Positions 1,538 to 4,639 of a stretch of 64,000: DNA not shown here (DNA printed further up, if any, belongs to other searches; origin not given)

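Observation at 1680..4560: AT-rich island inside a 62%-GC chromosome, encoding one 926-aa secreted protein of unknown fold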

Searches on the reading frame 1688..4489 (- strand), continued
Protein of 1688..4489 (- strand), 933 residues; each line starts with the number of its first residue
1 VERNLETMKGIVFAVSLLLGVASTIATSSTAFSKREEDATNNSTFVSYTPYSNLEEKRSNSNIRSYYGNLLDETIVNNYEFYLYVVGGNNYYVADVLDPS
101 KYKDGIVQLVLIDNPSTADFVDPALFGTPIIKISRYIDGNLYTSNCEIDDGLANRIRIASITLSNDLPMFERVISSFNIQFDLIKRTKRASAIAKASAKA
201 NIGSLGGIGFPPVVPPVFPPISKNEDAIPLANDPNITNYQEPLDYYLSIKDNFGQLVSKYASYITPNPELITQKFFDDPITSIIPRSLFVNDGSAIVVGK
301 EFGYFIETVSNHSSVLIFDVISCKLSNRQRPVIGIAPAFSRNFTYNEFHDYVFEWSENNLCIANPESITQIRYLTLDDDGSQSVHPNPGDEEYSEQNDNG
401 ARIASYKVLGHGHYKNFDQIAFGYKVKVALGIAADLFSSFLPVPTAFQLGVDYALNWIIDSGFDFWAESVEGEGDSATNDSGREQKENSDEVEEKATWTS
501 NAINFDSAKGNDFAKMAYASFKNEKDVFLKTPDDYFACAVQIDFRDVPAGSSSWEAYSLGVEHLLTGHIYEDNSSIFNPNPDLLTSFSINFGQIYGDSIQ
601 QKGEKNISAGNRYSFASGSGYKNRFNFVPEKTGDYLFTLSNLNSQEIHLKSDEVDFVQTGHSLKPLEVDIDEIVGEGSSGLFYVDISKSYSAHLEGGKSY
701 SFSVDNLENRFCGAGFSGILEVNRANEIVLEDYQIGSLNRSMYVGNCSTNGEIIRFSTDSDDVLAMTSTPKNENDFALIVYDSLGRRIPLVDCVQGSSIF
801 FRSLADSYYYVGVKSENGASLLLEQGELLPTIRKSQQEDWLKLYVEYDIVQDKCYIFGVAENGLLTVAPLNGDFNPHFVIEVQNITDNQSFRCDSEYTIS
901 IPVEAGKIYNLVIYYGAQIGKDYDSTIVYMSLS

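Call 58: predict_structure(alignment_id=A4)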
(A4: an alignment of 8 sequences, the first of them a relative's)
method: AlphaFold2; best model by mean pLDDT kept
length: 926 residues; sequences in the alignment: 8
mean_pLDDT: 44.5   pTM: 0.33
mean pLDDT of the five models: 44.5, 43.4, 41.6, 39.4, 36.8
residues with pLDDT >= 90: 0; 70-90: 66; 50-70: 185; < 50: 675
segments of 3 or more residues with pLDDT < 50: 1-63, 92-94, 111-118, 131-133, 174-180, 189-191, 193-365, 381-383, 391-398, 400-535, 538-544, 553-587, 652-678, 702-706, 718-764, 766-769, 773-791, 794-801, 807-815, 818-875, 881-890, 895-926
pLDDT, mean of each block of 10 residues (from residue 1): 38 37 26 24 27 32 53 66 65 52 66 49 65 56 73 64 59 50 50 45 41 39 40 45 38 32 42 41 41 38 34 29 29 30 26 24 45 56 51 45 40 34 41 36 38 37 30 35 40 33 29 35 36 48 48 41 27 30 44 70 63 75 70 59 76 39 40 46 70 79 51 57 34 40 42 43 47 43 45 44 48 45 32 39 37 41 40 48 45 46 43 39 34
secondary structure, 60 per line:
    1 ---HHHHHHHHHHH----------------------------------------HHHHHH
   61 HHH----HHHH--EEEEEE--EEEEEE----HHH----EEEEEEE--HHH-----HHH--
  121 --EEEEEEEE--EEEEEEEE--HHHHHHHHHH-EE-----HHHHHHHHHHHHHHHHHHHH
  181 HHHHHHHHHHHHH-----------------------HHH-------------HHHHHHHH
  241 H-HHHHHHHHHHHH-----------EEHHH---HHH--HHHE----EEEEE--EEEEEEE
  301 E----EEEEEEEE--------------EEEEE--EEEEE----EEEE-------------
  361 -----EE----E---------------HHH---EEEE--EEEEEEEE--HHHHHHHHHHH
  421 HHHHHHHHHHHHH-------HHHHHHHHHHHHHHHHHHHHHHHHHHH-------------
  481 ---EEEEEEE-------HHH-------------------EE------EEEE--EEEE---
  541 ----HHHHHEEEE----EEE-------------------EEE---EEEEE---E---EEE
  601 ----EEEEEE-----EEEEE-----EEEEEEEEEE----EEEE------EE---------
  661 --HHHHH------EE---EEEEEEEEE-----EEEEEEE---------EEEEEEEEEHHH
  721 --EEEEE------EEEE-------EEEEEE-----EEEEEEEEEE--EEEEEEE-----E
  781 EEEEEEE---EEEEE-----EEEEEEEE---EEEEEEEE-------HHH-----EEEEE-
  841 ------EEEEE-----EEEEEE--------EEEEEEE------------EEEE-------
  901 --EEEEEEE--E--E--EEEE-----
elements in order (helices of 4 or more, strands of 3 or more residues): H4-14 H55-63 H68-71 E74-79 E82-87 E99-105 E123-130 E133-140 H143-152 H161-193 H233-241 H243-254 E287-291 E294-301 E306-313 E328-332 E335-339 E344-347 E394-397 E400-407 H410-433 H441-467 E484-490 E528-531 E534-537 H545-549 E550-553 E558-560 E580-582 E586-590 E598-600 E605-610 E616-620 E626-635 E640-643 H663-667 E679-687 E693-699 E709-717 E723-727 E734-737 E745-750 E756-765 E768-774 E780-787 E791-795 E801-808 E812-819 E835-839 E847-851 E857-862 E871-877 E890-893 E903-909 E918-921
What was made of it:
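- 2324..2716 (-): Beta-sandwich repeat B1, residues 585-715. The best-modelled segment has pLDDT 59-79 (call 58).
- On FtsEX-regulated cell-wall hydrolase partners (PcsB/CwlO/RipC/EnvC type): Only one long helix, residues 161-193, appears in a low-confidence model (call 58).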

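Call 59: search_solved_structures(query=A2, max_evalue=10)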
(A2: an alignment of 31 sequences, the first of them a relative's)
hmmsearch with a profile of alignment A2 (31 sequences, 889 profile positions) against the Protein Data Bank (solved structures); distinct sequences matched with E-value up to 10: 8.
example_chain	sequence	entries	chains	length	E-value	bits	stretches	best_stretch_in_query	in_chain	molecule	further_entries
5a3l_A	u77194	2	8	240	0.067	14.6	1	582-667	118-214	CEA1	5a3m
6r60_A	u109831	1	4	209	0.56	11.5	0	527-571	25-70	WD-40 repeat protein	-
6r5y_A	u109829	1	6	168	0.6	11.4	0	527-571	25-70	WD-40 repeat protein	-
6c54_A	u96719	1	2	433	0.79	11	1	386-469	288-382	Nucleoprotein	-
6nut_A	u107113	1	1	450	0.84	10.9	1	386-469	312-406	Nucleoprotein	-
5z9w_A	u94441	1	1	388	1.8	9.8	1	386-466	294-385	Ebolavirus nucleoprotein (residues 19-406)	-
6r5z_A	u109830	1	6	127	2.1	9.6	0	527-571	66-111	9-bladed beta-propeller formed by three 3-bladed fragments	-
2ymu_A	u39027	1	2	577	9.3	7.5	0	527-572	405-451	WD-40 REPEAT PROTEIN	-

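Call 60: search_protein_families(library=phrogs, proteins=[P0001, P0002, P0022, P0005], max_evalue=0.1)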
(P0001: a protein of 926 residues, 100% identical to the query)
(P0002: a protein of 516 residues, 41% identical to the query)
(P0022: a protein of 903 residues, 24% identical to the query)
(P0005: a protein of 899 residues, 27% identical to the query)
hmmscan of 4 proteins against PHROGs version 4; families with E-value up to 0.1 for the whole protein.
P0001 (926 aa): 0 families

P0002 (516 aa): 1 family
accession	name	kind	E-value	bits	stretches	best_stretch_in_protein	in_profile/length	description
phrog_3777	-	unknown function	0.025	15.2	1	404-455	15-66/127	-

P0022 (903 aa): 0 families

P0005 (899 aa): 0 families

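Call 67: fold_search(model_id=the predicted structure, library=pdb)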
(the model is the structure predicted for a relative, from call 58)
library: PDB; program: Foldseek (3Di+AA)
matches with E <= 10: 709; with E <= 0.001: 6
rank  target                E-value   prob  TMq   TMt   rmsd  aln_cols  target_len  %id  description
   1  7y69_A                5.3e-04  0.95  0.09  0.12  17.1       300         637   10  ApoSIDT2-pH5.5 (released 2023-06-21)
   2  5iku                  5.8e-04  1.00  0.10  0.32  15.6       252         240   12  Crystal structure of the Hathewaya histolytica ColG tandem collagen-binding domain s3as3b in the presence of calcium at  (released 2017-03-15)
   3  2qqk_A                5.8e-04  0.66  0.08  0.12  20.0       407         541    9  Neuropilin-2 a1a2b1b2 Domains in Complex with a Semaphorin-Blocking Fab (released 2007-11-20)
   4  2qql_A                8.4e-04  0.90  0.11  0.16  18.3       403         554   11  Neuropilin-2 a1a2b1b2 Domains in Complex with a Semaphorin-Blocking Fab (released 2007-11-20)
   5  8feb                  8.4e-04  0.51  0.08  0.12  20.9       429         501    8  Crystal Structure of Porphyromonas gingivalis Sialidase (PG_0352) (released 2023-10-04)
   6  8gn6_B                9.3e-04  0.44  0.08  0.12  20.6       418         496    9  Crystallization of Sialidase from Porphyromonas gingivalis (released 2023-04-19)
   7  8t26                  1.8e-03  0.47  0.08  0.12  20.5       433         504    8  Crystal Structure of Porphyromonas gingivalis Sialidase (PG_0352) D219A mutant bound to 3'-Sialyllactose (only Neu5Ac vi (released 2023-10-04)
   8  8t1y                  1.8e-03  0.38  0.08  0.12  20.1       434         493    8  Crystal Structure of Porphyromonas gingivalis Sialidase (PG_0352) Bound to Neu5Ac2en (DANA) (released 2023-10-04)
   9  9qco_C                2.0e-03  0.57  0.08  0.12  22.7       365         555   12  NTNH-HA70 complex from Clostridium botulinum Serotype B1 (released 2025-09-10)
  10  9eva_A                2.0e-03  0.28  0.08  0.11  25.6       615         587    9  3DFlex refinement of the CryoEM structure of DeCLIC nanodisc with 10mM calcium (released 2025-04-09)
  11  8t1z                  2.3e-03  0.44  0.08  0.12  19.9       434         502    8  Crystal Structure of Porphyromonas gingivalis Sialidase (PG_0352) Bound to Neu5Ac (NANA) (released 2023-10-04)
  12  9qce_C                2.3e-03  0.21  0.07  0.11  34.0       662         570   10  HA70-HA17-HA33 complex from Clostridium botulinum Serotype B1 (released 2025-09-10)
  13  9qco_B                2.6e-03  0.60  0.09  0.13  23.3       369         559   12  NTNH-HA70 complex from Clostridium botulinum Serotype B1 (released 2025-09-10)
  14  8ziw_A                2.6e-03  0.25  0.07  0.16  25.5       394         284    8  enteropeptidase with E574A (released 2025-05-21)
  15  8t24                  3.4e-03  0.30  0.08  0.11  20.3       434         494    9  Crystal Structure of Porphyromonas gingivalis Sialidase (PG_0352)- Fructose bound in CBM (released 2023-10-04)
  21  5sv5                  5.5e-03  1.00  0.08  0.57   4.4       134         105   12  1.0 Angstrom Crystal Structure of pre-Peptidase C-terminal Domain of Collagenase from Bacillus anthracis. (released 2016-08-17)
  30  1nqj_A                1.3e-02  1.00  0.09  0.72   3.4       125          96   14  CRYSTAL STRUCTURE OF CLOSTRIDIUM HISTOLYTICUM COLG COLLAGENASE COLLAGEN-BINDING DOMAIN 3B AT 1.0 ANGSTROM RESOLUTION I (released 2003-04-15)
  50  3jqw_C                3.4e-02  1.00  0.09  0.55   4.9       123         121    9  Crystal structure of Clostridium histolyticum colH collagenase collagen-binding domain 3 at 2 Angstrom resolution in p (released 2010-09-29)
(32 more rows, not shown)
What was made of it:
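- On PPC / collagen-binding-domain beta-sandwich repeats (C-terminal part of X1): Foldseek probability is 1.0 to ColG/ColH CBD and B. anthracis PPC, but the model has a mean pLDDT of 44.5, with 59-79 in its best-modelled stretch (residues 590-650) (calls 58, 67).
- Closest known: PPC / collagen-binding beta-sandwich domains of clostridial collagenases. Same: Foldseek probability is 1.0, TM-score to target 0.53-0.72, against 1nqj, 5sv5, 5iku and 3jqw (call 67).
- Tried and rejected: The matches to SIDT, neuropilin and sialidase were discarded (TM-score to query at most 0.11) (call 67).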

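Call 74: find_encoding_contigs(protein=P0045, flank=4000, max_places=3)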
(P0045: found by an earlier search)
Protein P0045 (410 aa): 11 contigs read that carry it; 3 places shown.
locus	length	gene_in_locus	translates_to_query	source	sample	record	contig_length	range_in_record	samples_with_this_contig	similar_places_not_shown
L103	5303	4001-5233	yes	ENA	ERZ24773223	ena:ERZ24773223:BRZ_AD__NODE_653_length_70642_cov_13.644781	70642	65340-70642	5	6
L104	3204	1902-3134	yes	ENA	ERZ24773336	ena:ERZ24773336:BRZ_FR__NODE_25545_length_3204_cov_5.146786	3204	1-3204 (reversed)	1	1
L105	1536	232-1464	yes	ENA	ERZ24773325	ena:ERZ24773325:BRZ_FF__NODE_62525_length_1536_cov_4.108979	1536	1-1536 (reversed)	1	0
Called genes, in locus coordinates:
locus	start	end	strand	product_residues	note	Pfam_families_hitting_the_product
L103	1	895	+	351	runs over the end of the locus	PF21016:RlmN_N, PF04055:Radical_SAM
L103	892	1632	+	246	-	PF00481:PP2C, PF13672:PP2C_2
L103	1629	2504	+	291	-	PF00069:Pkinase, PF07714:PK_Tyr_Ser-Thr, PF03109:ABC1 (weak)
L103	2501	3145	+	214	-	PF00834:Ribul_P_3_epim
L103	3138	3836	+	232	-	-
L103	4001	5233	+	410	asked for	-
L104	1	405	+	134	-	?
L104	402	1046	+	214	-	PF00834:Ribul_P_3_epim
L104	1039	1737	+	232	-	-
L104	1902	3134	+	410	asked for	-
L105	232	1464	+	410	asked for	-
